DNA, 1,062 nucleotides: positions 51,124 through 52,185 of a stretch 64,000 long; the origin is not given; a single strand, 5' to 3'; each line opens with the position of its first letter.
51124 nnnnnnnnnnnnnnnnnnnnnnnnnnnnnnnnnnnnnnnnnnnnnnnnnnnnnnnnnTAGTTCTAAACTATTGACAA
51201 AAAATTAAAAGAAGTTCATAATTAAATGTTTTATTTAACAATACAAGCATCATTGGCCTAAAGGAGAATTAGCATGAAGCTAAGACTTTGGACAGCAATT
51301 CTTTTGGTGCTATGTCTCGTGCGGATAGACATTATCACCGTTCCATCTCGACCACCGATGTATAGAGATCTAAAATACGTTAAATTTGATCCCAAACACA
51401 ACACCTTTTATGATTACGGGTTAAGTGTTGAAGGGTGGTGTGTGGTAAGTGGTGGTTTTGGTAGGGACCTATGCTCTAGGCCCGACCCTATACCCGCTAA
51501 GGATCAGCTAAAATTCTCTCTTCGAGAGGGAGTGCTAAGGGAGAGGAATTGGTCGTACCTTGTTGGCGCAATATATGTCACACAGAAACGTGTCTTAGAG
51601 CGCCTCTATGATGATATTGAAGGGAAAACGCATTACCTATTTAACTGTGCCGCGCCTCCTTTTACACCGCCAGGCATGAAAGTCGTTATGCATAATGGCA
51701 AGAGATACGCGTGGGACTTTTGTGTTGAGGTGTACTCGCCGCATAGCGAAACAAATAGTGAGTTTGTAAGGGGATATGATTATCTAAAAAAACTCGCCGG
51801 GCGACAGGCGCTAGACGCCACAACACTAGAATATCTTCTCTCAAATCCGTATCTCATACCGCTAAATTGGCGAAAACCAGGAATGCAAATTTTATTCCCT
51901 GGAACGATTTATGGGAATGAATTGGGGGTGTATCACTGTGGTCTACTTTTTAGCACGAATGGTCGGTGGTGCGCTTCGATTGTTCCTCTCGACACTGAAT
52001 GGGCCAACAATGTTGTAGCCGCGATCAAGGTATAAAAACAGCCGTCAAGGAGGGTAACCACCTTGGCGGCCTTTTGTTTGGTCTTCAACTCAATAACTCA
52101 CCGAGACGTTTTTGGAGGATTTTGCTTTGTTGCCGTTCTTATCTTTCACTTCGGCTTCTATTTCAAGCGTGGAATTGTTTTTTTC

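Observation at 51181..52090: Self-contained single-gene cassette with atypical codon usage inserted between the dciA-like gene and the PBP1A gene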

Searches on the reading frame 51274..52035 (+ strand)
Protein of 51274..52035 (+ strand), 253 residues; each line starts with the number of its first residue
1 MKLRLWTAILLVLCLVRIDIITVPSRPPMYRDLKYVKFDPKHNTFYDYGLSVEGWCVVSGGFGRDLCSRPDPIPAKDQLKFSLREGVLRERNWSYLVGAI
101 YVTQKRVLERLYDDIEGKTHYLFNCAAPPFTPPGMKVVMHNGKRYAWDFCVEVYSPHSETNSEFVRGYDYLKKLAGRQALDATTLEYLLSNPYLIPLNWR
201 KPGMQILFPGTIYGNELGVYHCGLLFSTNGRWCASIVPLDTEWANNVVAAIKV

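Call 7: search_protein_families(library=pfam, proteins=[window:51274-52035:+], max_evalue=0.01)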
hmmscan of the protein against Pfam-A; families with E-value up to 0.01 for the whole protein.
window:51274-52035:+ (253 aa): 0 families

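Call 8: find_homologous_proteins(query=window:51274-52035:+, max_evalue=0.01)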
Query window:51274-52035:+ (253 aa): 1 proteins with E <= 0.01 among 212 candidates.
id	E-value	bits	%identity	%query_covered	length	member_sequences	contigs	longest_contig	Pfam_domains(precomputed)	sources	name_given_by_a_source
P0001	7.0e-157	539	100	89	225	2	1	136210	-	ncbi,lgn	-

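Call 11: list_cluster_members(proteins=[P0001])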
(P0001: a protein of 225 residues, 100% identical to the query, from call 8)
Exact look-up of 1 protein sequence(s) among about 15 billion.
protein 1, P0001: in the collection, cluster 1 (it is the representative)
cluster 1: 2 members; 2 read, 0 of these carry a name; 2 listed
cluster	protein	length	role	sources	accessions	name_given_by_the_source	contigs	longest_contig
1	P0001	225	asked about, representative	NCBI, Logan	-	-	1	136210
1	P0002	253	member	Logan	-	-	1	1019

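Call 12: find_encoding_contigs(protein=P0001, flank=10000, max_places=6)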
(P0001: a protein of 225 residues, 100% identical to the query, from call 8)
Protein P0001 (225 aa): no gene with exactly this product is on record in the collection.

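Call 13: search_protein_families(library=ncbifam, proteins=[window:51274-52035:+], max_evalue=1)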
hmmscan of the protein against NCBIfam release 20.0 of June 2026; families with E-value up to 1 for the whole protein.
window:51274-52035:+ (253 aa): 0 families

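Call 17: search_protein_representatives(protein=window:51274-52035:+)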
Query: 253 residues. Proteins with E-value up to 0.001 (for the whole library): 573; up to 1e-10: 34; up to 1e-30: 5. The best 150 are listed.
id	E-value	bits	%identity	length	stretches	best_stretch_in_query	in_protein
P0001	2.2e-157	538.7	100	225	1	29-253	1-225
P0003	4.8e-62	226.1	48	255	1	2-252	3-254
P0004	7.5e-43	163.1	40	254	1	2-251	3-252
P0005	2.6e-38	148.2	45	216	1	65-250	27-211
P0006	4.4e-33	131.1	33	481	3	119-233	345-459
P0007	5.9e-23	97.9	36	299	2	117-251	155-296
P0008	2.8e-19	85.8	33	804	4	144-235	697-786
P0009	1.7e-15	73.4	36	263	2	171-246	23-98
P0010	1.7e-15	73.4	32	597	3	121-215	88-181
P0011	5.4e-14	68.5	35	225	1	119-251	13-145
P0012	5.6e-14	68.4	33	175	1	120-251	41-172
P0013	1.0e-13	67.6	32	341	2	122-240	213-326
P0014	2.9e-13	66.1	35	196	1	113-252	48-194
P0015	5.5e-13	65.2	34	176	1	120-248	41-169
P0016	7.1e-13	64.8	30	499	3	122-234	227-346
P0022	1.2e-11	60.8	32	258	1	117-247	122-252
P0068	2.5e-09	53.2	33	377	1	121-251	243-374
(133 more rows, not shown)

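Call 18: predict_structure(protein=window:51274-52035:+)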
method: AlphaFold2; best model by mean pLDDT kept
length: 253 residues; sequences in the alignment: 1
mean_pLDDT: 36.0   pTM: 0.25
mean pLDDT of the five models: 36.0, 34.0, 31.4, 30.7, 30.5
residues with pLDDT >= 90: 0; 70-90: 11; 50-70: 7; < 50: 235
segments of 3 or more residues with pLDDT < 50: 19-253
pLDDT, mean of each block of 10 residues (from residue 1): 77 63 34 28 30 34 34 31 27 29 28 29 30 27 31 30 32 35 39 35 41 38 42 42 37 27
secondary structure, 60 per line:
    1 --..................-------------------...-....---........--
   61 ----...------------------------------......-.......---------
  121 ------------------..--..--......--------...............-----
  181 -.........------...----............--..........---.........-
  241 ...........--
elements in order: H3-20 H44-47 E51-58 E65-67 E98-103 H105-111 E147-152 H161-175 H182-190 E204-215 E218-227 E231-239 H241-251

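Call 20: search_protein_families(library=pfam, proteins=[P0003, P0004, P0006, P0007, P0008, P0010, P0013, P0016, P0022, P0068], max_evalue=0.1)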
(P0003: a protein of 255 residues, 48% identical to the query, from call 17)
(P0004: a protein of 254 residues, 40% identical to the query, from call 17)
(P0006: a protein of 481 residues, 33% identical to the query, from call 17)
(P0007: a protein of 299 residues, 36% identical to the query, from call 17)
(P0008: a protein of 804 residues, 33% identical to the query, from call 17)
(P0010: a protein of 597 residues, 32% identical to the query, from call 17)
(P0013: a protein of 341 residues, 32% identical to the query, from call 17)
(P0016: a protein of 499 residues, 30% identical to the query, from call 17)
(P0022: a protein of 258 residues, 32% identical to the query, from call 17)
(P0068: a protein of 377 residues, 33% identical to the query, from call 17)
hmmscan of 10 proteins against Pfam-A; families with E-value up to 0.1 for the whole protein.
P0003 (255 aa): 0 families

P0004 (254 aa): 0 families

P0006 (481 aa): 0 families

P0007 (299 aa): 2 families
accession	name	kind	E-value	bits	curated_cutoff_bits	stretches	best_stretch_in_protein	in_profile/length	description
PF18312.6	ScsC_N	-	0.0022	18.1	25.8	0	72-84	9-21/34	Copper resistance protein ScsC N-terminal domain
PF12096.13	DUF3572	-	0.017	15.8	25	0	50-79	28-56/84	Protein of unknown function (DUF3572)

P0008 (804 aa): 2 families
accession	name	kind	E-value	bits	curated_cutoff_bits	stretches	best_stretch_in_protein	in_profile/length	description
PF21537.2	DUF1980_C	-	0.0066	16.6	25.9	0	571-613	23-64/141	DUF1980 C-terminal domain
PF03072.19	DUF237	-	0.0089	16.5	25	0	576-597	68-89/137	Domain of unknown function (DUF237)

P0010 (597 aa): 0 families

P0013 (341 aa): 2 families
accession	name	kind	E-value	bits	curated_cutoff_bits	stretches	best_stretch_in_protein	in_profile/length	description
PF02637.23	GatB_Yqey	-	0.013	15.8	27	1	21-72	42-90/148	GatB domain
PF18312.6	ScsC_N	-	0.08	13.1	25.8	0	272-284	9-21/34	Copper resistance protein ScsC N-terminal domain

P0016 (499 aa): 2 families
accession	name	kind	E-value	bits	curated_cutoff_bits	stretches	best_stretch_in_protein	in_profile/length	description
PF03072.19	DUF237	-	0.0097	16.4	25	0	295-317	68-90/137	Domain of unknown function (DUF237)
PF21537.2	DUF1980_C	-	0.078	13.1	25.9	0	438-460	39-61/141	DUF1980 C-terminal domain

P0022 (258 aa): 0 families

P0068 (377 aa): 1 family
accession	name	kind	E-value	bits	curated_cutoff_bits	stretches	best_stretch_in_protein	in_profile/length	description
PF16745.11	RsgA_N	-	0.026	14.7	27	0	169-185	21-37/54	RsgA N-terminal domain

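Call 23: find_homologous_proteins(query=A1, max_evalue=0.001)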
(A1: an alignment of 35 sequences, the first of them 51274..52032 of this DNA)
Query A1 (35 sequences) (253 aa, profile of the alignment): 109 proteins with E <= 0.001 among 4109 candidates.
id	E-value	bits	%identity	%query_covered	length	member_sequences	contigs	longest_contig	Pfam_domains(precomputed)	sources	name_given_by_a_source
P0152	3.5e-75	270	27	71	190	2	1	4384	-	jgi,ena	-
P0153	8.5e-75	269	33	53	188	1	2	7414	-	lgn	-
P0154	3.7e-74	266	34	39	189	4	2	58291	-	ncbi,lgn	-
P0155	7.1e-74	265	33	53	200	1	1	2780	-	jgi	-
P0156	2.0e-73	264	33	53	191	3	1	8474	-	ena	-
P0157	2.0e-73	264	29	71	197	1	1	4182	-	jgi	jgi:hypothetical protein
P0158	5.4e-73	263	35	52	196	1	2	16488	-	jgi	jgi:hypothetical protein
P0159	1.5e-72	261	31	52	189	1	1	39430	-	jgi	jgi:hypothetical protein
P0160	1.8e-72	261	33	53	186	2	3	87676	-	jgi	jgi:hypothetical protein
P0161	5.9e-72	259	31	72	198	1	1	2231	-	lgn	-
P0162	7.2e-72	259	30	71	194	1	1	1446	-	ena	-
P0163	7.3e-72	259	28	71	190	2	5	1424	-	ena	-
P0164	1.6e-71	258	34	45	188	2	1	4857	-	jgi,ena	-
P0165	1.6e-71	258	29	72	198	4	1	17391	-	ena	-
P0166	1.8e-71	258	31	52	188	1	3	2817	-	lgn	-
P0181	1.8e-69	251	30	53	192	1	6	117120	-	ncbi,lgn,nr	ncbi:hypothetical protein KGM48_01415 [Patescibacteria group bacterium]|nr:hypothetical protein [Pat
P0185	5.5e-69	250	28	53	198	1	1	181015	-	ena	-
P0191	1.6e-68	248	32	52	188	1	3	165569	-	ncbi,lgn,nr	ncbi:MAG: hypothetical protein HYR90_04015 [Candidatus Andersenbacteria bacterium]|nr:hypothetical p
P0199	9.7e-68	245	28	53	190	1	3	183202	-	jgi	-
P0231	9.5e-58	213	33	53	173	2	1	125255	-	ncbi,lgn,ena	-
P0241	4.6e-50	188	30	57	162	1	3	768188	-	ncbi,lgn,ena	-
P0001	1.5e-47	180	100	89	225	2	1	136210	-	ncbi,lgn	-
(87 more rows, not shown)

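Call 24: search_solved_structures(query=A1, max_evalue=10)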
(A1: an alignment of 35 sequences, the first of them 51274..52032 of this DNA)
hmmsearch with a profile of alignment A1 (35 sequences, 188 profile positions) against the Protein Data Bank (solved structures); distinct sequences matched with E-value up to 10: 0.

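Call 27: find_encoding_contigs(protein=P0003, flank=10000, max_places=4)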
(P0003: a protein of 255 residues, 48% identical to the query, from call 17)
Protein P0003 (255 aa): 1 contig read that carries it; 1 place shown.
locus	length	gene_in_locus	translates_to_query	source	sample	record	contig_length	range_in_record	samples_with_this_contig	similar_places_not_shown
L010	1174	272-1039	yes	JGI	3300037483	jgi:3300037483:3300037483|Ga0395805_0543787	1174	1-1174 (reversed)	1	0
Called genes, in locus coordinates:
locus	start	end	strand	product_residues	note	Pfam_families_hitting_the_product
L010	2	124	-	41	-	?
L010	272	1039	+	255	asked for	-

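Call 28: find_encoding_contigs(protein=P0004, flank=10000, max_places=4)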
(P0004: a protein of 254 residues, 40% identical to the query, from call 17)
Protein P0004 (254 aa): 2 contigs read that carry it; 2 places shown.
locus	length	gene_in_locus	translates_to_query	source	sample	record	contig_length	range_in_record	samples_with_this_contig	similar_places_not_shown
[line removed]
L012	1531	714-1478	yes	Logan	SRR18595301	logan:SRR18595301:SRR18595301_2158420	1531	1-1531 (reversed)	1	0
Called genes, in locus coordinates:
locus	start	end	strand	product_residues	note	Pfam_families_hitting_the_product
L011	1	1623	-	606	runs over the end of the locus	PF19044:P-loop_TraG, PF01935:DUF87 (weak), PF12846:AAA_10 (faint)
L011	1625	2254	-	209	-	PF26593:TraC-like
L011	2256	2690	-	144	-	PF12666:PrgI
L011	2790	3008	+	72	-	-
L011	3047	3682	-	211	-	PF02163:Peptidase_M50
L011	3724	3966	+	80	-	PF00830:Ribosomal_L28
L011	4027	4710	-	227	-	-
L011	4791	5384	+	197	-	PF02777:Sod_Fe_C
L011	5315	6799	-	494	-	PF13567:DUF4131, PF03772:Competence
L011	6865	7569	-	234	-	-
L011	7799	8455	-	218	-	-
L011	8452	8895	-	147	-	PF01230:HIT (weak)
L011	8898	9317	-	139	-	PF00075:RNase_H, PF13456:RVT_3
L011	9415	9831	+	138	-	-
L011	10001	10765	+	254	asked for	-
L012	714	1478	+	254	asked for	-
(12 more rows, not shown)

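Call 30: find_encoding_contigs(protein=P0181, flank=8000, max_places=3)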
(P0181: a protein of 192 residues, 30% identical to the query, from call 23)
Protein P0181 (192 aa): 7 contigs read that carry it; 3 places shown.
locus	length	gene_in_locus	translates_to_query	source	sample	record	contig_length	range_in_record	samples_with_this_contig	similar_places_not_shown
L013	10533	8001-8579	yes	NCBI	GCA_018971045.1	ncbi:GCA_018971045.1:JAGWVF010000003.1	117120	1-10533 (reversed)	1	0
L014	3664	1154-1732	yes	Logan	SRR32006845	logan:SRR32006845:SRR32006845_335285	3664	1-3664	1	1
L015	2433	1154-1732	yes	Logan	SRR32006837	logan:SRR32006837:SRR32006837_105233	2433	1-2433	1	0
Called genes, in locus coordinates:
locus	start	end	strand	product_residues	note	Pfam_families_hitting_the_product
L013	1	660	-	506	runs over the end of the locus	PF17289:Terminase_6C (faint)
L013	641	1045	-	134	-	PF13022:HTH_Tnp_1_2 (weak)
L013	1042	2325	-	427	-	PF01555:N6_N4_Mtase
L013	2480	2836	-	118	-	-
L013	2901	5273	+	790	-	-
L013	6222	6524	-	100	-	-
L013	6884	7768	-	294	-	PF13384:HTH_23 (weak), PF00665:rve, PF13683:rve_3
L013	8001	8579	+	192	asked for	-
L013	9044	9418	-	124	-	PF22296:bAvd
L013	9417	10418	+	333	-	PF00078:RVT_1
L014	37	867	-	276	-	PF00665:rve, PF13683:rve_3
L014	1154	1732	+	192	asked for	-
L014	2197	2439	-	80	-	PF22296:bAvd (weak)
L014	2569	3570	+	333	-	PF00078:RVT_1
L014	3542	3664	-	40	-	?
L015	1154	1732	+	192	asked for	-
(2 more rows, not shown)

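Call 31: find_encoding_contigs(protein=P0191, flank=8000, max_places=3)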
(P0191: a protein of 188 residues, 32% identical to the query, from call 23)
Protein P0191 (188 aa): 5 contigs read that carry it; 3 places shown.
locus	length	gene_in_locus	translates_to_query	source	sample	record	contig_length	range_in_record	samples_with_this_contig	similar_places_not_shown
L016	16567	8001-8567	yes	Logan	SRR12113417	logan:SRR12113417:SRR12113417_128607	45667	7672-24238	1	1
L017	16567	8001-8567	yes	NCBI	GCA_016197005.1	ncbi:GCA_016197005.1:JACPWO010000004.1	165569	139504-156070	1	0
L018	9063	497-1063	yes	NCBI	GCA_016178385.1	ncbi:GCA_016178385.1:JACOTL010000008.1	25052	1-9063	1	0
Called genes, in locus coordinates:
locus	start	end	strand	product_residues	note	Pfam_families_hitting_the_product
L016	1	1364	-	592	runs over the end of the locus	PF01541:GIY-YIG, PF27096:UvrC_M (weak), PF02151:UVR (weak), PF22920:UvrC_RNaseH, PF08459:UvrC_RNaseH_dom, PF14520:HHH_5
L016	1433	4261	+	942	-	PF00005:ABC_tran (faint), PF02463:SMC_N (faint), PF03193:RsgA_GTPase (faint), PF13191:AAA_16 (faint), PF13304:AAA_21 (faint), PF13555:AAA_29 (faint), PF17760:UvrA_inter, PF17755:UvrA_DNA-bind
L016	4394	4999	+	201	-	-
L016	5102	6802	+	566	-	PF13231:PMT_2 (weak)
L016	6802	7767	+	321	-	-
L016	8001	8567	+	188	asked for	-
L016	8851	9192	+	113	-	-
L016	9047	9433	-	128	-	PF22296:bAvd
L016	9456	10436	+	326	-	PF00078:RVT_1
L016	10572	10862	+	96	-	PF00166:Cpn10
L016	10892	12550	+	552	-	PF00118:Cpn60_TCP1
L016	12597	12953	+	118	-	PF09685:MamF_MmsF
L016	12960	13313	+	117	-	PF01467:CTP_transf_like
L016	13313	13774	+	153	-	PF01583:APS_kinase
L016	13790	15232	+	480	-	PF00224:PK, PF02887:PK_C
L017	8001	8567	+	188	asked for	-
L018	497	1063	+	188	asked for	-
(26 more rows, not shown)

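Call 35: predict_structure(alignment_id=A2)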
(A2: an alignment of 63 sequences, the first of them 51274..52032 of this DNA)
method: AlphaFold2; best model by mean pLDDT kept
length: 253 residues; sequences in the alignment: 63
mean_pLDDT: 80.8   pTM: 0.64
mean pLDDT of the five models: 80.8, 79.6, 78.0, 76.6, 76.5
residues with pLDDT >= 90: 124; 70-90: 61; 50-70: 49; < 50: 19
segments of 3 or more residues with pLDDT < 50: 17-26, 88-95
pLDDT, mean of each block of 10 residues (from residue 1): 79 56 47 73 78 68 69 70 52 52 78 91 94 93 88 88 90 94 95 93 95 95 92 92 94 93
secondary structure, 60 per line:
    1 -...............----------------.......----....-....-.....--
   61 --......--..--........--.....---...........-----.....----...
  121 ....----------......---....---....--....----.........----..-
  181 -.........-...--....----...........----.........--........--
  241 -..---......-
elements in order: H2-16 E36-39 E44-47 H49-52 H54-58 H63-68 H75-82 H85-89 H93-103 E109-113 E118-124 E135-140 E144-147 E151-154 H157-160 H167-173 H182-190 H197-200 E205-215 E220-228 E231-238 E247-252
